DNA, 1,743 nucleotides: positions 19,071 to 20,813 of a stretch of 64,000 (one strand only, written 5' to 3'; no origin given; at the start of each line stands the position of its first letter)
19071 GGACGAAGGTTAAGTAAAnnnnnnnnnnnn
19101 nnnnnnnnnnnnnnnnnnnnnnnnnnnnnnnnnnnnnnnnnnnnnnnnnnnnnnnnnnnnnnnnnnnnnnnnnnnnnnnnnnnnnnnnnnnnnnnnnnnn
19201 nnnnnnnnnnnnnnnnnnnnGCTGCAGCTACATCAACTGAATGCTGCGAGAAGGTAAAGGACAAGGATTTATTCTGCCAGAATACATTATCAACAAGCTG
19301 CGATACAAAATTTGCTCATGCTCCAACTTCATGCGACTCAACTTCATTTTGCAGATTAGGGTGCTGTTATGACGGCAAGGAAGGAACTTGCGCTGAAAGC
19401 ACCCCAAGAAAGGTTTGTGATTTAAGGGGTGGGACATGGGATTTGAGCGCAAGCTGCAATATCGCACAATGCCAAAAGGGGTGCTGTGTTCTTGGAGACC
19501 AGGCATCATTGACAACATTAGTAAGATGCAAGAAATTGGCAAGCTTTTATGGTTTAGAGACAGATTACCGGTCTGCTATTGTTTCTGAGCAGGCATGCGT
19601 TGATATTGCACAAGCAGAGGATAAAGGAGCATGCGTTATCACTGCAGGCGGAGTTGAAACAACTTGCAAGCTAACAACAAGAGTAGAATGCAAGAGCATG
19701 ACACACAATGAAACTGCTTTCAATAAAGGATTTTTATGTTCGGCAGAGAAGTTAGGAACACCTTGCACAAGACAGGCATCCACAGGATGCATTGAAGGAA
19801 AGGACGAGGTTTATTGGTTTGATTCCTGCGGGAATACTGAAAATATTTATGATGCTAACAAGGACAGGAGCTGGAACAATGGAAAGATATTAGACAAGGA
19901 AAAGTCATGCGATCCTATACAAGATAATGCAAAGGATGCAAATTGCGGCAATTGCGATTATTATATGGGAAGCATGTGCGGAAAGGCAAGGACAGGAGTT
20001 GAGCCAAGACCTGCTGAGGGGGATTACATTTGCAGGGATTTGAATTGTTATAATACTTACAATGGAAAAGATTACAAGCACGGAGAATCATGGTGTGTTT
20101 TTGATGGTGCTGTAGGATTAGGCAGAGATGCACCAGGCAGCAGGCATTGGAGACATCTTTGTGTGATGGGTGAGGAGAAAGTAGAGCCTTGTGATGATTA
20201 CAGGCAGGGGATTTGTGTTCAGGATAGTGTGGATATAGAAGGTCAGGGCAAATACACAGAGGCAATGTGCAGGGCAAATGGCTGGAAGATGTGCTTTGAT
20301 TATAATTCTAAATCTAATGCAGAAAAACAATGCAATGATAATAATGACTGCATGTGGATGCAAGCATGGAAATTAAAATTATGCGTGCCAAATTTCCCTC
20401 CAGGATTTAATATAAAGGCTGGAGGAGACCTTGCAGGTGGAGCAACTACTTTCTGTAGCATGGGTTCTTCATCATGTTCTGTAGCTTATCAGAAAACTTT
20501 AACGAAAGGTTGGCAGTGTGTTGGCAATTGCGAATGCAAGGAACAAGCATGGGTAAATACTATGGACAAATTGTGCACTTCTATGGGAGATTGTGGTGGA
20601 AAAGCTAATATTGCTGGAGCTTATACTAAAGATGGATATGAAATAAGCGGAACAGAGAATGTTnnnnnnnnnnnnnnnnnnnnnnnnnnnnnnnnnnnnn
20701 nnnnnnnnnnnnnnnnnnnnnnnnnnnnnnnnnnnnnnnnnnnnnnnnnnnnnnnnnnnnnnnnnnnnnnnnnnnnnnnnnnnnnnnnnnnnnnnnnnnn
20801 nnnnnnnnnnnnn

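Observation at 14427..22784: Tandem pair of giant Cys-rich membrane proteins bracketing a pilin-like gene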

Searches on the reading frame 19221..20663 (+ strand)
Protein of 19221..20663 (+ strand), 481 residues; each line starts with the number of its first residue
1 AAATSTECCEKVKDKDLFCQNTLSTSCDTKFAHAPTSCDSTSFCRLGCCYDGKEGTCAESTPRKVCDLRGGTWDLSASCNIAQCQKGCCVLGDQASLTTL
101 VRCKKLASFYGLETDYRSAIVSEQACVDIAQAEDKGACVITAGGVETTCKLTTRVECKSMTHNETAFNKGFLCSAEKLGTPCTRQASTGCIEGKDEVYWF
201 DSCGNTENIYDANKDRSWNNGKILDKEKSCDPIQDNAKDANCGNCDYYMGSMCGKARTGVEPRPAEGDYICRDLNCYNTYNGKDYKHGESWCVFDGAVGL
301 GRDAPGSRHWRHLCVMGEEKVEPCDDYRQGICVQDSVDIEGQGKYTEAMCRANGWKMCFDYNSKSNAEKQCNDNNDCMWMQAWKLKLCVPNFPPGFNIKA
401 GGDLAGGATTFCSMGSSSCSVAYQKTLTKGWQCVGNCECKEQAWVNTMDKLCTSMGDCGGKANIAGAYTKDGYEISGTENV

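Call 39: predict_structure(alignment_id=A3)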
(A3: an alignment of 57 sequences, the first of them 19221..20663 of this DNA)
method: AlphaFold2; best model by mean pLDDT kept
length: 481 residues; sequences in the alignment: 57
mean_pLDDT: 88.6   pTM: 0.66
mean pLDDT of the five models: 88.6, 86.7, 86.2, 85.7, 85.2
residues with pLDDT >= 90: 310; 70-90: 134; 50-70: 30; < 50: 7
segments of 3 or more residues with pLDDT < 50: 463-465
pLDDT, mean of each block of 10 residues (from residue 1): 78 94 95 93 93 94 92 90 94 90 92 90 86 88 88 92 94 96 97 94 97 95 92 84 93 93 95 94 95 85 80 96 85 94 94 93 96 95 92 77 68 84 90 88 85 83 53 55 38
secondary structure, 60 per line:
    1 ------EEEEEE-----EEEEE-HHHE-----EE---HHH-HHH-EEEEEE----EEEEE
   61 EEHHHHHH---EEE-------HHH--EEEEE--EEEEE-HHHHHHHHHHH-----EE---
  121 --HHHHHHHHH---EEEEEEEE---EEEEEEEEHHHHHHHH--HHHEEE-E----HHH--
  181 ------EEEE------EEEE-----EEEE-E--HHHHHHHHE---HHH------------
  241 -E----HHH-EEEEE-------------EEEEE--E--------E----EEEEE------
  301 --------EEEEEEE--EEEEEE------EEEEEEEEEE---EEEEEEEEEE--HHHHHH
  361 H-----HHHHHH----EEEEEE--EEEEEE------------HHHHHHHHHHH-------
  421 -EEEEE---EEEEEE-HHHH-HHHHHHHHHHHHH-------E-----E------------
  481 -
elements in order: E7-12 E18-22 E46-51 E56-62 H63-68 E72-74 E87-91 E94-98 H100-110 H123-131 E135-142 E146-153 H154-161 E167-169 E187-190 E197-200 E206-209 H214-221 E251-255 E269-273 E290-294 E309-315 E318-323 E330-339 E343-352 H355-361 H367-372 E377-382 E385-390 H403-413 E422-426 E430-435 H437-440 H442-454

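Call 41: fold_search(model_id=the predicted structure, library=pdb)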
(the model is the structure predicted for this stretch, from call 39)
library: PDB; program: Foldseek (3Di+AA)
matches with E <= 10: 153; with E <= 0.001: 0
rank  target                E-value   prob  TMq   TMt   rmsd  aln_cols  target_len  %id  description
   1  5zhu_A                1.1e+00  0.02  0.07  0.12  20.3       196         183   10  Crystal structure of the DNA-binding domain of human myelin-gene regulatory factor (released 2018-05-23)
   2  4nam                  1.3e+00  0.02  0.10  0.08  18.0       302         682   10  1.7A structure of 5-Fluoro Tryptophan Labeled Protective Antigen (W206Y) (released 2014-01-22)
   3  1i4u_A                1.3e+00  0.09  0.09  0.15  11.2       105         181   11  THE C1 SUBUNIT OF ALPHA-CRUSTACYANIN (released 2001-09-19)
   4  7lgs_C                1.4e+00  0.04  0.06  0.09  12.9       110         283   16  Structure of EGFR_D770_N771insNPG/V948R in complex with covalent inhibitor Osimertinib. (released 2021-09-22)
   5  3mhz                  1.7e+00  0.02  0.10  0.08  19.2       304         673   10  1.7A structure of 2-fluorohistidine labeled Protective Antigen (released 2010-08-11)
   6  8fa6_A                1.8e+00  0.01  0.08  0.12  15.2       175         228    4  Crystal structure of Ky15.10 Fab in complex with circumsporozoite protein DND peptide (released 2023-11-01)
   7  4cu6                  2.0e+00  0.02  0.06  0.04  17.3       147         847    9  Unravelling the multiple functions of the architecturally intricate Streptococcus pneumoniae beta-galactosidase, BgaA (released 2014-08-20)
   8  2f5b_H                2.0e+00  0.02  0.07  0.10  13.9       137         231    8  CRYSTAL STRUCTURE OF FAB' FROM THE HIV-1 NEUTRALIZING ANTIBODY 2F5 IN COMPLEX WITH ITS GP41 EPITOPE (released 2003-07-08)
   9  5iq7_H                2.0e+00  0.01  0.06  0.09  14.4       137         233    6  Crystal structure of 10E8-S74W Fab in complex with an HIV-1 gp41 peptide. (released 2016-04-20)
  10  8dn6_C                2.1e+00  0.02  0.08  0.11  11.4       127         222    4  The crystal structure of the Arabidopsis thaliana Toc75 POTRA domains in complex with fab tc2 (released 2023-05-17)
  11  6fnh_C                2.1e+00  0.02  0.06  0.09  15.1       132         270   11  Crystal Structure of Ephrin A2 (EphA2) Receptor Protein Kinase with a pyrazolo[3,4-d]pyrimidine fragment of NVP-BHG712 (released 2018-08-08)
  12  2cwa                  2.6e+00  0.03  0.06  0.12  14.8       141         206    9  Crystal Structure Of The Single-stranded DNA Binding Protein From Thermus Thermophilus HB8 (released 2005-12-17)
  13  7siu_B                2.6e+00  0.02  0.06  0.08  16.2       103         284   14  Crystal structure of HPK1 (MAP4K1) complex with inhibitor A-745 (released 2022-03-02)
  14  5w17                  2.8e+00  0.05  0.06  0.14  11.9        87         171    8  Crystal structure of Campylobacter jejuni YCEI protein that crystallizes with large solvent channels for nanotechnology  (released 2018-01-03)
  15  4mc7_A                2.8e+00  0.03  0.07  0.08  14.0       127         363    6  Crystal structure of a subtype N11 neuraminidase-like protein of A/flat-faced bat/Peru/033/2010 (H18N11) (released 2013-10-23)
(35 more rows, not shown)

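Call 44: fold_search(model_id=the predicted structure, library=viral)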
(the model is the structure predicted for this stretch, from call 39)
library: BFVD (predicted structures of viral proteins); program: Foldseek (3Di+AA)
matches with E <= 10: 192; with E <= 0.001: 0
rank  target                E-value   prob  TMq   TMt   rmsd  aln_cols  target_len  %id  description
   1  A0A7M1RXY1            6.8e-02  0.06  0.08  0.10  21.9       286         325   10  Uncharacterized protein [uncultured phage cr10_1]
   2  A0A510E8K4            1.7e-01  0.05  0.07  0.05  25.1       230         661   10  Uncharacterized protein [Magnaporthe oryzae chrysovirus 1]
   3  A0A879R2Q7            2.3e-01  0.10  0.06  0.12  18.3       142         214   11  DUF4376 domain-containing protein [Synechococcus phage S-SRM01]
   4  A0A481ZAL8            3.8e-01  0.06  0.07  0.12  16.8       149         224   13  Ankyrin repeat protein [Pithovirus LCPAC403]
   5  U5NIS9                4.8e-01  0.04  0.07  0.07  23.6       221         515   10  ORF4 [Retroperitoneal fibromatosis-associated herpesvirus]
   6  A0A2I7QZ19            5.4e-01  0.06  0.07  0.15  17.5       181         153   11  (no name in the UniProt tables at hand)
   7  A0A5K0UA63            6.3e-01  0.03  0.06  0.07  19.6       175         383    8  Uncharacterized protein [Yasminevirus sp. GU-2018]
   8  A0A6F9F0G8            8.4e-01  0.07  0.07  0.13   7.3        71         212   11  EO2-4 (Fragment) [Catfish adomavirus]
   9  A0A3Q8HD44            8.9e-01  0.01  0.07  0.04  19.5       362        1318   11  (no name in the UniProt tables at hand)
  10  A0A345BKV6            9.4e-01  0.06  0.07  0.14  23.4       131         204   14  (no name in the UniProt tables at hand)
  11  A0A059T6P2            9.9e-01  0.01  0.07  0.11  18.7       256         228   12  Uncharacterized protein [Listeria phage LP-083-1]
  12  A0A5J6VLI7            1.0e+00  0.13  0.06  0.14  15.4        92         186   17  Uncharacterized protein (Fragment) [Megaviridae environmental sample]
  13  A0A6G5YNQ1            1.3e+00  0.09  0.08  0.23   5.7        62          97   13  (no name in the UniProt tables at hand)
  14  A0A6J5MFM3            1.3e+00  0.03  0.06  0.07  19.1       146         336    9  Tail fiber protein [uncultured Caudovirales phage]
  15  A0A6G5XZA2            1.4e+00  0.04  0.08  0.11  12.1       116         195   14  (no name in the UniProt tables at hand)
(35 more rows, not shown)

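Call 85: search_protein_representatives(protein=window:19221-20663:+)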
Query: 481 residues. Proteins with E-value up to 0.001 (for the whole library): 1463; up to 1e-10: 1210; up to 1e-30: 773. The best 150 are listed.
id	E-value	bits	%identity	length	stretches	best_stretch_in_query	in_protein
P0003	9.8e-237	803.1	72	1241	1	2-480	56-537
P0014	2.3e-139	481.9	50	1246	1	2-478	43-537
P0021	9.6e-128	443.6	49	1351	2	7-382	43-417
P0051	4.0e-122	425.0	49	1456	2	2-382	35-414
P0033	1.2e-120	420.1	44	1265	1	5-479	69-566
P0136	2.9e-120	418.9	46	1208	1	8-478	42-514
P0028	1.9e-118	412.9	49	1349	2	4-381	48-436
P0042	4.7e-118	411.6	48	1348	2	3-382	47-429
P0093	6.0e-118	411.3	44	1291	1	4-475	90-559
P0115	9.0e-117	407.4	44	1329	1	4-478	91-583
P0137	9.8e-117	407.2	48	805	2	5-381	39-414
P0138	1.8e-115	403.0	46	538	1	6-469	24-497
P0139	1.2e-114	400.4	47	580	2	5-410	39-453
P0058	4.3e-113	395.2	48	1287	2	7-382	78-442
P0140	2.0e-112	393.0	43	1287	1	2-478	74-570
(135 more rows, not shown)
